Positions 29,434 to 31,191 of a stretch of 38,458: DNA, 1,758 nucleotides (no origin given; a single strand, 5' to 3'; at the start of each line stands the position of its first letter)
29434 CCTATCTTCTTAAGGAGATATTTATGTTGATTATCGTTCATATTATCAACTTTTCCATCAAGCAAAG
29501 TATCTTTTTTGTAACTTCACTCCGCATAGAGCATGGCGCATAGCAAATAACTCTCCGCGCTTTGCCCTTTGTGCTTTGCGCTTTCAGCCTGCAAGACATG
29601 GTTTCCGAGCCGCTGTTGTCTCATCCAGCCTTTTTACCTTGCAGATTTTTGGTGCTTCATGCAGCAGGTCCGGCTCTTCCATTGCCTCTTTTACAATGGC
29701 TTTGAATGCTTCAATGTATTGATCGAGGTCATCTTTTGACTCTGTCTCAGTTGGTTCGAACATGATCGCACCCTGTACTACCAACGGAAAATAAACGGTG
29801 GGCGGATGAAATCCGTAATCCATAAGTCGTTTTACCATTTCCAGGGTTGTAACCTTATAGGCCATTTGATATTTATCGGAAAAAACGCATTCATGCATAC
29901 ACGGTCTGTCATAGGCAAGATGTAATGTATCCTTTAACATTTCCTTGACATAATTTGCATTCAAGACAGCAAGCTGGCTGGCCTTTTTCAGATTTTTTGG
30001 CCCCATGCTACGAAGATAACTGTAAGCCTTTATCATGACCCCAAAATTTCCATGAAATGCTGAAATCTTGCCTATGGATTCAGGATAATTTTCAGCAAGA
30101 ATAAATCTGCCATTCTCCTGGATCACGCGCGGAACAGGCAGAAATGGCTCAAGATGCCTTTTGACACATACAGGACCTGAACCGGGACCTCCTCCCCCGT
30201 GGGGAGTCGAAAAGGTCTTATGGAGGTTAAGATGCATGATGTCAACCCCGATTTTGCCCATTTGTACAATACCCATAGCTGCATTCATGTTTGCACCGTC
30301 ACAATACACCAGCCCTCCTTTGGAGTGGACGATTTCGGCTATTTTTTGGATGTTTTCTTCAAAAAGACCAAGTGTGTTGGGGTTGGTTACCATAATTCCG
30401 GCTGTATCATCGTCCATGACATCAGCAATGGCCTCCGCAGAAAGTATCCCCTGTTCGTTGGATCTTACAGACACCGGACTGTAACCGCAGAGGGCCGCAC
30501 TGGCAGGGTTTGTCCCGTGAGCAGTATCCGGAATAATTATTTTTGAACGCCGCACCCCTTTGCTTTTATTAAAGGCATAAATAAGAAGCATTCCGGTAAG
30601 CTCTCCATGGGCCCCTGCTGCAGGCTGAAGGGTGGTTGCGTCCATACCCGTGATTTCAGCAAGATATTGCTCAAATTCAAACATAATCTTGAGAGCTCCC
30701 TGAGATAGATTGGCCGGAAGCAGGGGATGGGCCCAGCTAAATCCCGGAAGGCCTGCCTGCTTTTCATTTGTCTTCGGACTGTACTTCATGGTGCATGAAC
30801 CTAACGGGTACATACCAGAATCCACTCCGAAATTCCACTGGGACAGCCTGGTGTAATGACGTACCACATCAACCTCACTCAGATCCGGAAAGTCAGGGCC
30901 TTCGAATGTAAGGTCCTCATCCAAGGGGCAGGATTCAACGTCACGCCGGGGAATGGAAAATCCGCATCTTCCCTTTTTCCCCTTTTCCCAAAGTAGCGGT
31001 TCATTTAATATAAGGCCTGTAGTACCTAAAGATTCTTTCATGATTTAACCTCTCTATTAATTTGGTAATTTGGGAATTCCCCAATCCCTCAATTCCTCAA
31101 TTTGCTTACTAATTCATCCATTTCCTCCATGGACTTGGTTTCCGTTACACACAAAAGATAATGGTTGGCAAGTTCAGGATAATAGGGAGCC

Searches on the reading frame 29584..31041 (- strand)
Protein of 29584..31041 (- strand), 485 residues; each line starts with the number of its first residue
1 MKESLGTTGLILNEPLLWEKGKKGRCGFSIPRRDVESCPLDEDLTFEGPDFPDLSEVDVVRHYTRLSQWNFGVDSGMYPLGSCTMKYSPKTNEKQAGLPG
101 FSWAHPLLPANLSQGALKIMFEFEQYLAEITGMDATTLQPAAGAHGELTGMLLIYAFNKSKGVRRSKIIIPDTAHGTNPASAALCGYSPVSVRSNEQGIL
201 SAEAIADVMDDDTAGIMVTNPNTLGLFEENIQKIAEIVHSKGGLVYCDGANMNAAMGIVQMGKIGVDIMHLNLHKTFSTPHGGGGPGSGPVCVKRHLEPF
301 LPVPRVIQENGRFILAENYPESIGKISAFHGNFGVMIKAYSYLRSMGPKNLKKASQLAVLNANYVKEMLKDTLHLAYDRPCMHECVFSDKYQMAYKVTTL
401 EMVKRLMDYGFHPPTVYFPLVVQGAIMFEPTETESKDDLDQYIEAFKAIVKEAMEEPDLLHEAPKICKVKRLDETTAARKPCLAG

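Call 4: search_protein_families(library=pfam, proteins=[window:29584-31041:-], max_evalue=0.01)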
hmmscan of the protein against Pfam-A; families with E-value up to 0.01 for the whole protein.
window:29584-31041:- (485 aa): 5 families
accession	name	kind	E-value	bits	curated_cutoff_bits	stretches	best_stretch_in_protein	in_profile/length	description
PF21478.3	GcvP2_C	-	1.6e-25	89.8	27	1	354-454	1-103/122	Glycine dehydrogenase, C-terminal domain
PF02347.22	GDC-P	-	6.4e-12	45.5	26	1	110-302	102-284/429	Glycine cleavage system P-protein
PF00266.25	Aminotran_5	-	1.1e-07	31.6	21.5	1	166-282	89-207/371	Aminotransferase class-V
PF01212.27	Beta_elim_lyase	-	7.7e-06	25.9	27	1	120-282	34-206/288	Beta-eliminating lyase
PF01041.23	DegT_DnrJ_EryC1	-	0.004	16.9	19.8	1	122-251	28-148/360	DegT/DnrJ/EryC1/StrS aminotransferase family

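Call 56: find_related_loci(query=window:29584-31041:-, collection=genome_contigs, flank=10000)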
Query window:29584-31041:- (485 aa) in genome_contigs; peptide patterns used: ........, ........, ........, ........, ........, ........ (x = any residue, [..] = any of these).
599 stretches matched a pattern (row limit reached: there are more); 560 encode a relative of the query (tblastn E <= 1e-3); the best 80 are kept; 80 distinct loci.
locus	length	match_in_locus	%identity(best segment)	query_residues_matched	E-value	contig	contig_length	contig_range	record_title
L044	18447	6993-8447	93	1-485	0e+0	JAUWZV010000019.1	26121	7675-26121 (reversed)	MAG: Desulfobacteraceae bacterium isolate CSMAG_2745 CSMAG_2745_k141_572633_length_26121_cov_17.5279, whole genome shotg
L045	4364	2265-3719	86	1-485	0e+0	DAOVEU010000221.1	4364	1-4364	MAG TPA_asm: Desulfobacterales bacterium isolate CSMAG_1091 CSMAG_1091_k141_2667422_length_4364_cov_9.0000, whole genome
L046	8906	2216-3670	86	1-485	0e+0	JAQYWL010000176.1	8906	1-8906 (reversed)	MAG: Desulfobacteria bacterium isolate Co_bin7 Co_bin7_c_000006181068, whole genome shotgun sequence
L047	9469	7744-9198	84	1-485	0e+0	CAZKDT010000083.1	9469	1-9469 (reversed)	MAG TPA_asm: uncultured Desulfobacteraceae bacterium isolate binchicken_co357_137 genome assembly, contig: NODE_3671_len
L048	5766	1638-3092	84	1-485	0e+0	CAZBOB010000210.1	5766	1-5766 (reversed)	MAG TPA_asm: uncultured Desulfobacteraceae bacterium isolate binchicken_co34_357 genome assembly, contig: NODE_25256_len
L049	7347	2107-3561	83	1-485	0e+0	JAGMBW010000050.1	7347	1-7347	MAG: Desulfobacterales bacterium isolate RS_16_34 ZL425.bin.34.fa_50, whole genome shotgun sequence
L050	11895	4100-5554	83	1-485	0e+0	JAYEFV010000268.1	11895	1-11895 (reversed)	MAG: Thermodesulfobacteriota bacterium isolate MAG263 MAG263_268, whole genome shotgun sequence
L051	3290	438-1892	84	1-485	0e+0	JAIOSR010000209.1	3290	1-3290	MAG: Desulfobacterales bacterium isolate SMBSF49 bin_33_k127_364679, whole genome shotgun sequence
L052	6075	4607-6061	83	1-485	0e+0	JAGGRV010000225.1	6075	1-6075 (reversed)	MAG: Deltaproteobacteria bacterium isolate AUK005 PB_MANV_005_c_000000000388, whole genome shotgun sequence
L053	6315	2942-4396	82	1-485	0e+0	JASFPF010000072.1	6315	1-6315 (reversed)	MAG: Deltaproteobacteria bacterium isolate D0819M20remetaG_Bin_34 D0819M20remetaG_FD_scaffold_1948_c1, whole genome shot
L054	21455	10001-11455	83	1-485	0e+0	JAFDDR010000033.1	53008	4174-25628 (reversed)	MAG: Deltaproteobacteria bacterium isolate Meg19_1012_Bin_18 Meg19_1012_Bin_18_scaffold_7778, whole genome shotgun seque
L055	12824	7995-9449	83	1-485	0e+0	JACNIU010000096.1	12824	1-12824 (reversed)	MAG: Desulfobacterales bacterium isolate NIOZ-UU19 NIOZ-UU_NODE_6174_length_12824_cov_18.1411, whole genome shotgun sequ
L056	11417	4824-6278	82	1-485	0e+0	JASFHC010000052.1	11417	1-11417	MAG: Desulfobacterales bacterium isolate D0608M02metaG_Bin_359 D0608M02metaG_FD_scaffold_202_c1, whole genome shotgun se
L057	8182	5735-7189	81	1-485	0e+0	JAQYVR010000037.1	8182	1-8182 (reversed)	MAG: Desulfobacteria bacterium isolate SG_15_bin16 SG_15_bin.16.orig_15_k141_5678988, whole genome shotgun sequence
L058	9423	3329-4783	82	1-485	0e+0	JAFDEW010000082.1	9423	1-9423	MAG: Deltaproteobacteria bacterium isolate Meg19_46_Bin_253 Meg19_46_Bin_253_scaffold_13551, whole genome shotgun sequen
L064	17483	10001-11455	81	1-485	0e+0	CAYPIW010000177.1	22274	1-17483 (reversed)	MAG TPA_asm: uncultured Desulfobacteraceae bacterium isolate SRP067234_co1_295 genome assembly, contig: k99_1018143, who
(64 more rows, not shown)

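Call 61: search_protein_families(library=pfam, proteins=[L044:8866-10434:+, L048:3103-3903:+, L064:11691-12491:+], max_evalue=0.001)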
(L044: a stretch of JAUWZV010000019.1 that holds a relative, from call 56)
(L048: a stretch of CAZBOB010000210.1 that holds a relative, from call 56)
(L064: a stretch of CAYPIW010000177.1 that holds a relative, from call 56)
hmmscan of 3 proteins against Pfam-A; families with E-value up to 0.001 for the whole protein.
L044:8866-10434:+ (522 aa): 10 families
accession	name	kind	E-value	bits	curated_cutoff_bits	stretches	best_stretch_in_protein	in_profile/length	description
PF07992.20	Pyr_redox_2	-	1.7e-59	202.1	26.1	1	8-313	2-291/291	Pyridine nucleotide-disulphide oxidoreductase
PF00070.33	Pyr_redox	-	7e-20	71.8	22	1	159-235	2-79/82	Pyridine nucleotide-disulphide oxidoreductase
PF02852.28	Pyr_redox_dim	-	3.9e-16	59.7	25.3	1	336-438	4-105/110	Pyridine nucleotide-disulphide oxidoreductase, dimerisation domain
PF13738.12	Pyr_redox_3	-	4.8e-16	59.3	30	1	77-287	98-305/305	Pyridine nucleotide-disulphide oxidoreductase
PF01266.30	DAO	-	2e-09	37.9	27.9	0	159-188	2-31/353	FAD dependent oxidoreductase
PF03486.20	HI0933_like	-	7e-09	35.9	50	0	8-40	2-32/244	HI0933-like protein Rossmann domain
PF13454.12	NAD_binding_9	-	1.7e-06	28.5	21.8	0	10-42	1-35/155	FAD-NAD(P)-binding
PF13450.12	NAD_binding_8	-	1.2e-05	25.9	21.9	0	11-41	1-29/68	NAD(P)-binding Rossmann-like domain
PF00890.30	FAD_binding_2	-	0.00021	21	20.4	0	159-189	2-32/414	FAD binding domain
PF01262.27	AlaDh_PNT_C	-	0.00022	21.2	23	0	155-255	27-106/214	Alanine dehydrogenase/PNT, C-terminal domain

L048:3103-3903:+ (266 aa): 4 families
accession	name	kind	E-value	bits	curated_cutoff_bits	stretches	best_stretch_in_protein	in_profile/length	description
PF00561.26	Abhydrolase_1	-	9.2e-16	58.7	25.8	1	24-247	1-240/245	alpha/beta hydrolase fold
PF12146.15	Hydrolase_4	-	3.4e-12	46.6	27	1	23-234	4-218/239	Serine aminopeptidase, S33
PF12697.13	Abhydrolase_6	-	6e-10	40.6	26.3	1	28-256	3-215/217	Alpha/beta hydrolase family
PF03096.20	Ndr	-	1.1e-05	24.8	23.3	1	70-218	80-230/283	Ndr family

L064:11691-12491:+ (266 aa): 4 families
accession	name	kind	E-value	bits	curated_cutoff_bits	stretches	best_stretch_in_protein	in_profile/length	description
PF00561.26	Abhydrolase_1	-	5.1e-18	66.1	25.8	1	24-250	1-243/245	alpha/beta hydrolase fold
PF12697.13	Abhydrolase_6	-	3e-12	48.1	26.3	1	28-255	3-214/217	Alpha/beta hydrolase family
PF12146.15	Hydrolase_4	-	4.8e-11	42.9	27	1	35-241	17-225/239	Serine aminopeptidase, S33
PF03096.20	Ndr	-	7.8e-06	25.2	23.3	1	67-218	77-230/283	Ndr family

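Call 62: search_protein_families(library=ncbifam, proteins=[L044:8866-10434:+, L048:3103-3903:+, L064:11691-12491:+], max_evalue=0.001)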
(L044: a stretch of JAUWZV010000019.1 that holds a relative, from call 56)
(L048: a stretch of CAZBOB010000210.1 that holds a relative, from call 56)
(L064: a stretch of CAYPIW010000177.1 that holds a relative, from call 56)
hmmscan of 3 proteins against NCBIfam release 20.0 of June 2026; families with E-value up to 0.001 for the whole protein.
L044:8866-10434:+ (522 aa): 68 families (the best 25 are shown)
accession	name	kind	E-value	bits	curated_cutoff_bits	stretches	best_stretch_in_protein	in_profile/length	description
TIGR03385.1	CoA_CoA_reduc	equivalog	1.4e-92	310.8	578.8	1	9-445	2-438/439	CoA-disulfide reductase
NF007123.0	PRK09564.1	equivalog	2.7e-74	250.5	458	1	8-442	2-436/444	CoA-disulfide reductase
NF046103.1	NOXase_Strep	equivalog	6.9e-65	219.7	600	1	9-445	2-437/442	H2O-forming NADH oxidase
NF010037.0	PRK13512.1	equivalog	7.6e-59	199.7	394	1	8-443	3-431/438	CoA-disulfide reductase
TIGR02374.1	nitri_red_nirB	equivalog_domain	1.1e-44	153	578.35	1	9-349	1-331/794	nitrite reductase large subunit NirB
TIGR01350.1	lipoamide_DH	equivalog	4.4e-35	121.3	408.8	1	99-427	122-436/461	dihydrolipoyl dehydrogenase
NF045765.1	PhenlGlyoxDHPadH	equivalog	2.9e-33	115.4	475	1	10-333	6-324/416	NADH-dependent phenylglyoxylate dehydrogenase subunit epsilon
TIGR02053.1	MerA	equivalog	4.6e-33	114.9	454.45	1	92-431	113-439/465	mercury(II) reductase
NF042949.2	3PPDioc_HcaD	equivalog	1.6e-31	109.4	450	1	80-293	76-279/386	3-phenylpropionate/cinnamic acid dioxygenase ferredoxin--NAD(+) reductase subunit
NF004943.0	PRK06292.2-1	equivalog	1.1e-29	103.5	432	1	71-427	97-437/456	dihydrolipoyl dehydrogenase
NF003437.0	PRK04965.1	equivalog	4.2e-28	98.4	392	1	8-294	4-279/378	NADH:flavorubredoxin reductase NorW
NF011565.0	PRK14989.1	subfamily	9.7e-28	96.7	883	1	72-401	71-376/847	nitrite reductase large subunit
NF007286.0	PRK09754.1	equivalog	1.3e-27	96.7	447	1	60-292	55-279/400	phenylpropionate dioxygenase ferredoxin reductase subunit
TIGR01292.1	TRX_reduct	equivalog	7.3e-27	94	343.45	1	49-294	49-279/300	thioredoxin-disulfide reductase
NF004945.0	PRK06292.2-3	equivalog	2.4e-26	92.7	494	1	71-427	93-434/457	dihydrolipoyl dehydrogenase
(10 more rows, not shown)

L048:3103-3903:+ (266 aa): 30 families (the best 25 are shown)
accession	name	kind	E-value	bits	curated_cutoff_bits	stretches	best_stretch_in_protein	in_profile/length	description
TIGR02427.1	protocat_pcaD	equivalog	2.5e-33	115.5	255.85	1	12-263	2-250/251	3-oxoadipate enol-lactonase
NF051488.1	bifunc_PcaDC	exception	2e-28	99.6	390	1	18-264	8-251/375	bifunctional 3-oxoadipate enol-lactonase/4-carboxymuconolactone decarboxylase PcaDC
TIGR03611.1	RutD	equivalog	8.9e-23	81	238.5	1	21-263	11-255/258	pyrimidine utilization protein D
NF051487.1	bifunc_PcaCD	exception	3.9e-20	72.3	430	1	35-264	184-412/413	bifunctional 4-carboxymuconolactone decarboxylase/3-oxoadipate enol-lactonase PcaCD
NF050089.1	i_nPHAscl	equivalog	2.6e-18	66.1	300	1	10-123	7-119/288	intracellular short-chain-length polyhydroxyalkanoate depolymerase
TIGR03695.1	menH_SHCHC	equivalog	2.9e-17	62.9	208.55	1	23-263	2-251/252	2-succinyl-6-hydroxy-2,4-cyclohexadiene-1-carboxylate synthase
NF052610.1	macro_16_ester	equivalog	8.3e-16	58.2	420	1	16-250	15-267/281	alpha/beta fold macrolide esterase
NF041759.1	mac_hydro_EstT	equivalog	3.8e-14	52.5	450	1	16-122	14-126/278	macrolide hydrolase EstT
NF011457.0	PRK14875.1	equivalog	6.4e-13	48.4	307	1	13-263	123-369/372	acetoin dehydrogenase dihydrolipoyllysine-residue acetyltransferase subunit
TIGR03056.1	bchO_mg_che_rel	equivalog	1.1e-11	44.3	172.55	1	22-111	27-117/278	alpha/beta fold hydrolase BchO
NF004514.1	PRK05855.1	equivalog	1.6e-11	43.6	455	1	6-264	6-288/578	SDR family oxidoreductase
NF052614.1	AB_fold_OlsI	equivalog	6.8e-11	42.2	385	1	53-263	52-255/272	ornithine lipid biosynthesis O-acyltransferase OlsI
NF007954.0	PRK10673.1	equivalog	7.7e-10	38.5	399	1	22-264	16-253/255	esterase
NF053684.1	esterase_mleBCA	exception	8.2e-10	38.3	570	1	16-123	15-128/281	BCA family alpha/beta fold macrolide esterase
NF053683.1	esterase_mleBRB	exception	8.4e-10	38.7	585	1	20-260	20-273/280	BRB family alpha/beta fold macrolide esterase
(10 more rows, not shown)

L064:11691-12491:+ (266 aa): 29 families (the best 25 are shown)
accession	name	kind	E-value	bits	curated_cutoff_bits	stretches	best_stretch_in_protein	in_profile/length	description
TIGR02427.1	protocat_pcaD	equivalog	9.8e-34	116.9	255.85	1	12-263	2-250/251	3-oxoadipate enol-lactonase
NF051488.1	bifunc_PcaDC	exception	1.4e-30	106.7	390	1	14-265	4-252/375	bifunctional 3-oxoadipate enol-lactonase/4-carboxymuconolactone decarboxylase PcaDC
TIGR03611.1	RutD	equivalog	5.8e-24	84.8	238.5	1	20-265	10-257/258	pyrimidine utilization protein D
NF051487.1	bifunc_PcaCD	exception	5.8e-20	71.8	430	1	37-264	186-412/413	bifunctional 4-carboxymuconolactone decarboxylase/3-oxoadipate enol-lactonase PcaCD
NF050089.1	i_nPHAscl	equivalog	4.8e-19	68.5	300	2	9-123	6-118/288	intracellular short-chain-length polyhydroxyalkanoate depolymerase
TIGR03695.1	menH_SHCHC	equivalog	4.8e-17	62.2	208.55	1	23-263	2-251/252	2-succinyl-6-hydroxy-2,4-cyclohexadiene-1-carboxylate synthase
NF052610.1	macro_16_ester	equivalog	8e-15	54.9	420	1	7-259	8-276/281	alpha/beta fold macrolide esterase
NF041759.1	mac_hydro_EstT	equivalog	2.2e-13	50.1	450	1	9-127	9-131/278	macrolide hydrolase EstT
NF011457.0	PRK14875.1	equivalog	1.9e-12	46.9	307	1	12-265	122-371/372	acetoin dehydrogenase dihydrolipoyllysine-residue acetyltransferase subunit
TIGR03056.1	bchO_mg_che_rel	equivalog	1e-11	44.4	172.55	1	22-112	27-118/278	alpha/beta fold hydrolase BchO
NF004514.1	PRK05855.1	equivalog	3.1e-11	42.6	455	1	5-109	5-110/578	SDR family oxidoreductase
NF053683.1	esterase_mleBRB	exception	6.4e-11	42.3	585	1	9-258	10-271/280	BRB family alpha/beta fold macrolide esterase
NF045632.1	hydroxlase_HsaD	equivalog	1.7e-10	40.4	400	1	12-123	24-138/290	4,5:9,10-diseco-3-hydroxy-5,9,17-trioxoandrosta-1(10),2-diene-4-oate hydrolase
TIGR01250.1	pro_imino_pep_2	subfamily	2.1e-10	40.6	167.65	1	6-125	9-132/288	proline iminopeptidase-family hydrolase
NF007954.0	PRK10673.1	equivalog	9.6e-10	38.1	399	1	46-120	39-112/255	esterase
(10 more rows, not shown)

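Call 75: search_solved_structures(query=L044:8866-10434:+, max_evalue=1e-20, show_alignments=0)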
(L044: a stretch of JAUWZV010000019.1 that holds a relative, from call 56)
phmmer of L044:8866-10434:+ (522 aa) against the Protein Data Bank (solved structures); distinct sequences matched with E-value up to 1e-20: 34.
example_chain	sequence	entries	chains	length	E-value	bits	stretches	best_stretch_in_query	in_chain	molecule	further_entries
3cgb_A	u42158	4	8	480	2e-64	221.3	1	8-446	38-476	Pyridine nucleotide-disulfide oxidoreductase, class I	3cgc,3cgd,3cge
6ruz_A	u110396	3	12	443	8.5e-63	215.9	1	9-445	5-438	NADH oxidase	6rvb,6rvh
3icr_A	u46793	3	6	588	1.2e-59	205.5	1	8-446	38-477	Coenzyme A-Disulfide Reductase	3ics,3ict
4fx9_A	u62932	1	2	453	1.5e-58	201.9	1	1-448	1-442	Coenzyme A disulfide reductase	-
3kd9_A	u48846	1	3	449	1.7e-57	198.4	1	8-448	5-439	Coenzyme A disulfide reductase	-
6pfz_D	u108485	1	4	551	2.7e-57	197.8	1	8-451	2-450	NADH oxidase (NoxA-3)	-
8a56_A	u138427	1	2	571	6.2e-56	193.3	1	8-446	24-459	Coenzyme A-persulfide reductase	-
5l1n_A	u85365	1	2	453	8e-56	192.9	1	1-448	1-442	Coenzyme A disulfide reductase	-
3iwa_A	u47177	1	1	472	3.7e-50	174.2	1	9-444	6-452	FAD-dependent pyridine nucleotide-disulphide oxidoreductase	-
4ocg_A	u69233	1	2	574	3.4e-48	167.8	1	236-448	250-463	FAD-dependent pyridine nucleotide-disulphide oxidoreductase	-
3ntd_A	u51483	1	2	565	2.1e-47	165.2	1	236-448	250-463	FAD-dependent pyridine nucleotide-disulphide oxidoreductase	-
1yqz_A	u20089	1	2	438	2.1e-47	165.1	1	8-445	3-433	coenzyme A disulfide reductase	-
3nta_A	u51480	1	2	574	2.2e-47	165.1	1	236-448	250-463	FAD-dependent pyridine nucleotide-disulphide oxidoreductase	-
4em3_A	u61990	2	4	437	2.5e-47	164.9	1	8-445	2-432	Coenzyme A disulfide reductase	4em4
4emw_A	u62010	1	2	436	2.6e-47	164.9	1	8-445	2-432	Coenzyme A disulfide reductase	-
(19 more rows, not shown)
